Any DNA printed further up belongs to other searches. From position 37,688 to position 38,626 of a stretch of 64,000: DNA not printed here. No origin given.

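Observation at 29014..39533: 10.5 kb integrated element with the gene content of a phage satellite (PICI-like) rather than a prophage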

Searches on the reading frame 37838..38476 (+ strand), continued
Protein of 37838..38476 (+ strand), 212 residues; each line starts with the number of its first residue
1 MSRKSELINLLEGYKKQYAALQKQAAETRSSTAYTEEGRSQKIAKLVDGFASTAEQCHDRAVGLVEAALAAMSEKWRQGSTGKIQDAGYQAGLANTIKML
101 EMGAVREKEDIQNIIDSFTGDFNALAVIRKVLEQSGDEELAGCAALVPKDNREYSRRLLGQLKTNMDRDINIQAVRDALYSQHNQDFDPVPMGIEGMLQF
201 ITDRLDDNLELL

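Call 44: search_protein_families(library=pfam, max_evalue=0.001, proteins=[L021:6573-7514:+, L021:7794-9758:+, L021:10641-11228:+, L021:13412-14140:+, L026:7397-9832:+, L024:6167-6967:+, L024:8733-9353:+, L018:8450-9535:+, L019:8592-9467:+, L020:7629-8747:+])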
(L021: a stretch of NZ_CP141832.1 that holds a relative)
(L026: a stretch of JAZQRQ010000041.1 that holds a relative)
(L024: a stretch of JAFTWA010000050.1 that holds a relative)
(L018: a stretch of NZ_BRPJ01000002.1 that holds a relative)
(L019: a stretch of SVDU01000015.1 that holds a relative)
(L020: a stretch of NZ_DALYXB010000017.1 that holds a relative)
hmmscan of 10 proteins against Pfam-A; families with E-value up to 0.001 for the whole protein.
L021:6573-7514:+ (313 aa): 0 families

L021:7794-9758:+ (654 aa): 0 families

L021:10641-11228:+ (195 aa): 0 families

L021:13412-14140:+ (242 aa): 0 families

L026:7397-9832:+ (811 aa): 0 families

L024:6167-6967:+ (266 aa): 2 families
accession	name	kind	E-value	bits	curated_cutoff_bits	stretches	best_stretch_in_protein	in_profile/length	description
PF02452.23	PemK_toxin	-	2.5e-12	47.4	23.1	1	75-136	1-62/109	PemK-like, MazF-like toxin of type II toxin-antitoxin system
PF04108.17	ATG17_like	-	0.00022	21.3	43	1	158-238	202-268/355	Autophagy protein ATG17-like domain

L024:8733-9353:+ (206 aa): 1 family
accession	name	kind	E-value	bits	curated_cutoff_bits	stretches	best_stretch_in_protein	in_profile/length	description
PF14386.11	DUF4417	-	3.9e-60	202.9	28.9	1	16-196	3-182/183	Domain of unknown function (DUF4417)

L018:8450-9535:+ (361 aa): 0 families

L019:8592-9467:+ (291 aa): 1 family
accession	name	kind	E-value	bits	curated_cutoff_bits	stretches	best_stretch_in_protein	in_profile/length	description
PF08867.16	FRG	-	1.6e-16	61.4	25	1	25-138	3-92/94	FRG domain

L020:7629-8747:+ (372 aa): 1 family
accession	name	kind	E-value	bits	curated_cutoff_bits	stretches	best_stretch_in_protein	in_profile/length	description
PF08867.16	FRG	-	7.5e-18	65.7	25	1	27-113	3-89/94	FRG domain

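Call 52: search_protein_families(library=ncbifam, max_evalue=0.001, proteins=[window:37838-38476:+])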
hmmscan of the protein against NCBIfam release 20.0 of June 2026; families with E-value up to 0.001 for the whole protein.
window:37838-38476:+ (212 aa): 0 families

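Call 57: search_protein_families(library=ncbifam, max_evalue=0.01, proteins=[L021:10641-11228:+, L008:8822-9487:+, L008:13017-14219:+])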
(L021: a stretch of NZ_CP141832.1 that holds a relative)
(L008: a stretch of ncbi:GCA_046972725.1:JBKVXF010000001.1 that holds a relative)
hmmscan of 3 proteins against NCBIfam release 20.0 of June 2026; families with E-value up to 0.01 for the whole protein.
L021:10641-11228:+ (195 aa): 0 families

L008:8822-9487:+ (221 aa): 0 families

L008:13017-14219:+ (400 aa): 0 families

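Call 64: search_protein_families(library=phrogs, max_evalue=0.001, proteins=[L008:8822-9487:+, L021:10641-11228:+])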
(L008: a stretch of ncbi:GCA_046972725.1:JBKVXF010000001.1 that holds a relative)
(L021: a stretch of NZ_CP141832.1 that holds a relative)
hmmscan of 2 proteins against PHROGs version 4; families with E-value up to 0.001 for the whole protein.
L008:8822-9487:+ (221 aa): 0 families

L021:10641-11228:+ (195 aa): 0 families

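Call 66: find_related_loci(query=A1, collection=viral_contigs, flank=10000)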
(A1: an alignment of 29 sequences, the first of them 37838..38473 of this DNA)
Query A1 (212 aa) in viral_contigs; peptide patterns used: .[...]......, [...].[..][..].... (x = any residue, [..] = any of these).
72 stretches matched a pattern; 2 encode a relative of the query (tblastn E <= 1e-3); 2 distinct loci.
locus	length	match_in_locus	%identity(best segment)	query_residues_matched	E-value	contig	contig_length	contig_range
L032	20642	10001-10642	52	1-212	2e-75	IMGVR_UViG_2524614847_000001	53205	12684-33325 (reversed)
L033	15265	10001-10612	51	1-212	1e-71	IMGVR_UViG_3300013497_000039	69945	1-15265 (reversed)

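Call 68: search_protein_families(library=phrogs, max_evalue=0.001, proteins=[L032:12528-13388:+, L032:14263-15549:+, L032:15617-16366:+, L032:16607-17002:+, L032:17007-17345:+, L032:17345-17722:+, L032:17719-18111:+, L032:18108-18578:+, L032:8789-9526:+, L032:5225-7573:+])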
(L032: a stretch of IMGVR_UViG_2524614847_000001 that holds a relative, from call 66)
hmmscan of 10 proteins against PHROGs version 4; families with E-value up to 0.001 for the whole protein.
L032:12528-13388:+ (286 aa): 0 families

L032:14263-15549:+ (428 aa): 2 families
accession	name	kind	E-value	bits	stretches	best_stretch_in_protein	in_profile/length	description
phrog_8614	-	unknown function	1.5e-55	190.1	1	6-319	14-346/489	-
phrog_32182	-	unknown function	9.4e-05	23.7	1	128-187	8-66/93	-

L032:15617-16366:+ (249 aa): 1 family
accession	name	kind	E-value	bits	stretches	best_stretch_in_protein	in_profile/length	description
phrog_422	-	head and packaging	1.1e-62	213.2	1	40-241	87-287/297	major head protein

L032:16607-17002:+ (131 aa): 1 family
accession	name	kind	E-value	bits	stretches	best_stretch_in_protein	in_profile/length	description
phrog_541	-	connector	1e-29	104.1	1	8-129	2-125/129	head-tail adaptor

L032:17007-17345:+ (112 aa): 1 family
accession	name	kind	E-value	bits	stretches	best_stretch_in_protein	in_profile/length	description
phrog_8710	-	unknown function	1.2e-39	135.9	1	1-112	1-111/111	-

L032:17345-17722:+ (125 aa): 1 family
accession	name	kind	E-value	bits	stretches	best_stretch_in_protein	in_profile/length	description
phrog_556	-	head and packaging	2.8e-28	100.5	1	1-124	45-165/295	minor head protein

L032:17719-18111:+ (130 aa): 2 families
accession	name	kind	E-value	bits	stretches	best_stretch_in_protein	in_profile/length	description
phrog_2595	-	connector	2.7e-28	99.6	1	1-128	6-140/143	head-tail connector protein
phrog_10344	-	head and packaging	2.5e-05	25.6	1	1-128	1-127/128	minor head protein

L032:18108-18578:+ (156 aa): 2 families
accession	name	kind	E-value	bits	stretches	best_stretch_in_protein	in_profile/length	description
phrog_820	-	tail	1.1e-38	133.4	1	7-151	4-153/155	major tail protein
phrog_3884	-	tail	1.5e-05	25.9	1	28-145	27-151/162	major tail protein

L032:8789-9526:+ (245 aa): 2 families
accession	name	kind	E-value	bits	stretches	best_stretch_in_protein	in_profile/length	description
phrog_26561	-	unknown function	4.9e-14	53.6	1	4-221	11-233/249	-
phrog_13198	-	unknown function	7.4e-08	33.2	0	126-206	124-207/230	-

L032:5225-7573:+ (782 aa): 10 families
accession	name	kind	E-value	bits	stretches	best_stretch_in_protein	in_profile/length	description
phrog_2373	-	DNA, RNA and nucleotide metabolism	1.1e-77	262.8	1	290-771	54-511/515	DNA helicase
phrog_1156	-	DNA, RNA and nucleotide metabolism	6.1e-36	125.3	1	3-222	10-221/855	DNA primase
phrog_5852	-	DNA, RNA and nucleotide metabolism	5.2e-27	95.7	1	8-158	68-229/242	DNA polymerase/primase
phrog_695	-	DNA, RNA and nucleotide metabolism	2e-24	87.3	1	5-248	7-261/704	DNA polymerase/primase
phrog_5177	-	DNA, RNA and nucleotide metabolism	6e-19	68.4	1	4-154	18-167/876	DNA polymerase/primase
phrog_906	-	DNA, RNA and nucleotide metabolism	1.1e-17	65.1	1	31-158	80-230/872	DNA polymerase/primase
phrog_3022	-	DNA, RNA and nucleotide metabolism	1.5e-15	57.7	1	28-165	49-179/788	DNA primase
phrog_10514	-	DNA, RNA and nucleotide metabolism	5.6e-08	32.5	1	434-682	415-675/750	DNA primase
phrog_19930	-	DNA, RNA and nucleotide metabolism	6e-08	32.4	1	6-117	10-121/865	DNA polymerase/primase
phrog_10729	-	DNA, RNA and nucleotide metabolism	6.1e-06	25.7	1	9-161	17-165/722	DNA polymerase/primase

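Call 71: find_related_loci(query=L032:18108-18578:+, collection=viral_contigs, flank=10000)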
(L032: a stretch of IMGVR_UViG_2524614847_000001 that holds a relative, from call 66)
Query L032:18108-18578:+ (156 aa) in viral_contigs; peptide patterns used: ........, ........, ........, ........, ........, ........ (x = any residue, [..] = any of these).
114 stretches matched a pattern; 110 encode a relative of the query (tblastn E <= 1e-3); the best 80 are kept; 80 distinct loci.
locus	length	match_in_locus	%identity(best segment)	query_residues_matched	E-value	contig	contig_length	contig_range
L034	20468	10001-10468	99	1-156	3e-101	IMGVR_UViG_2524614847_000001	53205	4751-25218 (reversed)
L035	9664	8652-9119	96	1-156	6e-98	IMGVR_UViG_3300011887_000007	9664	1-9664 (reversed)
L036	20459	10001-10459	95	4-156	9e-95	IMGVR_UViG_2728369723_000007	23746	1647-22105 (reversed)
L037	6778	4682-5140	91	4-156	1e-91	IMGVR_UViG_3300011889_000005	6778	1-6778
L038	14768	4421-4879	90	4-156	7e-91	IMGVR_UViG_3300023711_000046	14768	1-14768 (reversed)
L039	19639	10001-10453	91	6-156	8e-91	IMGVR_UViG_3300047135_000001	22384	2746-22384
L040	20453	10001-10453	89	6-156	1e-88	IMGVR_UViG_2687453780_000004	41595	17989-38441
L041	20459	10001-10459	86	4-156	2e-88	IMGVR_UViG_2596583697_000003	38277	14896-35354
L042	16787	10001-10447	81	1-149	9e-79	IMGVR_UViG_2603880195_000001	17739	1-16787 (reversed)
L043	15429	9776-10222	81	1-149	9e-79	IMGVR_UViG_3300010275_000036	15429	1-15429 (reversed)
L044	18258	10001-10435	77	3-147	5e-75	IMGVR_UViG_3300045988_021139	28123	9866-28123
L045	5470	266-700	77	3-147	5e-75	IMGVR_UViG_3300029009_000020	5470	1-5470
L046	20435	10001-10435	77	3-147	5e-75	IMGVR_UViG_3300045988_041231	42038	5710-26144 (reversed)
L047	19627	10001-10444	77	2-149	6e-75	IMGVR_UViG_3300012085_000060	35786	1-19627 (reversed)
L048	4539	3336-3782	74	1-149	2e-72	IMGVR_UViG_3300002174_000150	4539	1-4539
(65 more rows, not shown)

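Call 80: search_protein_families(library=padloc, max_evalue=0.001, proteins=[window:37838-38476:+])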
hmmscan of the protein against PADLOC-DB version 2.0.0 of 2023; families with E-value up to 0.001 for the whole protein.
window:37838-38476:+ (212 aa): 0 families

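Call 102: find_encoding_contigs(protein=P0102, flank=8000, max_places=2)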
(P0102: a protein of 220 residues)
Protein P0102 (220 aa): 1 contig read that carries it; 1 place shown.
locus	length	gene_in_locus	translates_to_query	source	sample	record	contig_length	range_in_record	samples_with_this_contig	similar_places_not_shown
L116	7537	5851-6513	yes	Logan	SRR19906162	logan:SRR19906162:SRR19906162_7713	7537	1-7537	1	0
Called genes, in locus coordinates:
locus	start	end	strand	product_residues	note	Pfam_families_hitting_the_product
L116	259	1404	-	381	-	PF00589:Phage_integrase (weak)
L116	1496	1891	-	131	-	PF01381:HTH_3, PF12844:HTH_19, PF22495:HTH_92 (weak)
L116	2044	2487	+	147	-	-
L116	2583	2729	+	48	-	-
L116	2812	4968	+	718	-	PF08706:D5_N, PF19263:DUF5906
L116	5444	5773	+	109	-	-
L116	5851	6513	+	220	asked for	-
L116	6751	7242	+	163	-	-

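Call 103: find_encoding_contigs(protein=P0133, flank=8000, max_places=2)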
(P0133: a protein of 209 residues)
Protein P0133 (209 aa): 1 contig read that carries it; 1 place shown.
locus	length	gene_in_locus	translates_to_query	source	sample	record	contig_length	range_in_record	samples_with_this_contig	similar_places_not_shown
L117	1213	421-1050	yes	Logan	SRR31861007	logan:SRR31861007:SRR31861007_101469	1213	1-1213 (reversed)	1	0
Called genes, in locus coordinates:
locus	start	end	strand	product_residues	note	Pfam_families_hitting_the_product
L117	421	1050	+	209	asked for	-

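Call 104: find_encoding_contigs(protein=P0097, flank=8000, max_places=2)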
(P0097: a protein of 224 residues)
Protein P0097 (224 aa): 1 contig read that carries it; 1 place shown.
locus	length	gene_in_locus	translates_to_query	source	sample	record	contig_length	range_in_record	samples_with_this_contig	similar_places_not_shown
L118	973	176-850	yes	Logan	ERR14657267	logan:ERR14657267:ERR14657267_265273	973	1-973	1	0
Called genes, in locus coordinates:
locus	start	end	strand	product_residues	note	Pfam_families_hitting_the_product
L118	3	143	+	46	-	?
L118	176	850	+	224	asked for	-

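Call 105: search_protein_families(library=pfam, max_evalue=0.01, proteins=[L116:6751-7242:+, L116:5444-5773:+, L027:10763-11542:+, L027:11839-12261:+, L028:10683-11588:+, L026:11346-12212:+, L008:9720-9983:+, L027:8897-9442:+])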
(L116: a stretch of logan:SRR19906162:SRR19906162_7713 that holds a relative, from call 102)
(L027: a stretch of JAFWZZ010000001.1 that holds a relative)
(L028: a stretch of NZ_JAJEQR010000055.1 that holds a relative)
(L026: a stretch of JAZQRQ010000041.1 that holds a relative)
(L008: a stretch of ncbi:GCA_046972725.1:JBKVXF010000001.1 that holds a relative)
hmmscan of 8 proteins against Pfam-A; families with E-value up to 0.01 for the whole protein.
L116:6751-7242:+ (163 aa): 1 family
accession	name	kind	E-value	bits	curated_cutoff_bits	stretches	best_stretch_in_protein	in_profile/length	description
PF13384.12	HTH_23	-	0.0041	17.3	24.6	1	117-153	4-40/50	Homeodomain-like domain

L116:5444-5773:+ (109 aa): 0 families

L027:10763-11542:+ (259 aa): 1 family
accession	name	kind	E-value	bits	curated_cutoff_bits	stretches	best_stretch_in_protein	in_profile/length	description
PF04542.20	Sigma70_r2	-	0.00098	19.3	24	1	30-63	21-54/71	Sigma-70 region 2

L027:11839-12261:+ (140 aa): 0 families

L028:10683-11588:+ (301 aa): 3 families
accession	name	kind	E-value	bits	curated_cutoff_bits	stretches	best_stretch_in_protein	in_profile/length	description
PF04542.20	Sigma70_r2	-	4.3e-10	39.7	24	1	23-88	1-68/71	Sigma-70 region 2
PF04545.22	Sigma70_r4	-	1.4e-06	28.1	24.1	1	195-242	3-50/50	Sigma-70, region 4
PF04539.22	Sigma70_r3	-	2.8e-05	24.6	25.3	1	101-170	3-69/78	Sigma-70 region 3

L026:11346-12212:+ (288 aa): 3 families
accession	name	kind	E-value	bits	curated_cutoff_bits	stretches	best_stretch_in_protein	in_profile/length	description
PF04542.20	Sigma70_r2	-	9.6e-14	51.4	24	1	23-86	1-65/71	Sigma-70 region 2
PF04545.22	Sigma70_r4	-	1.5e-13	50.5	24.1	1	205-244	10-49/50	Sigma-70, region 4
PF04539.22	Sigma70_r3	-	0.00027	21.4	25.3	1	101-175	1-72/78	Sigma-70 region 3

L008:9720-9983:+ (87 aa): 1 family
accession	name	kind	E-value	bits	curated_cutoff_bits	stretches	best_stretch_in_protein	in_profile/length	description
PF00313.28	CSD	-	1.9e-24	85.7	27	1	24-85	2-64/66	'Cold-shock' DNA-binding domain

L027:8897-9442:+ (181 aa): 1 family
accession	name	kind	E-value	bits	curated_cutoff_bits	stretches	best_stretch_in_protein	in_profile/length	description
PF06152.16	Phage_min_cap2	-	0.00058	19.3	26.3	1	14-68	183-237/366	Phage minor capsid protein 2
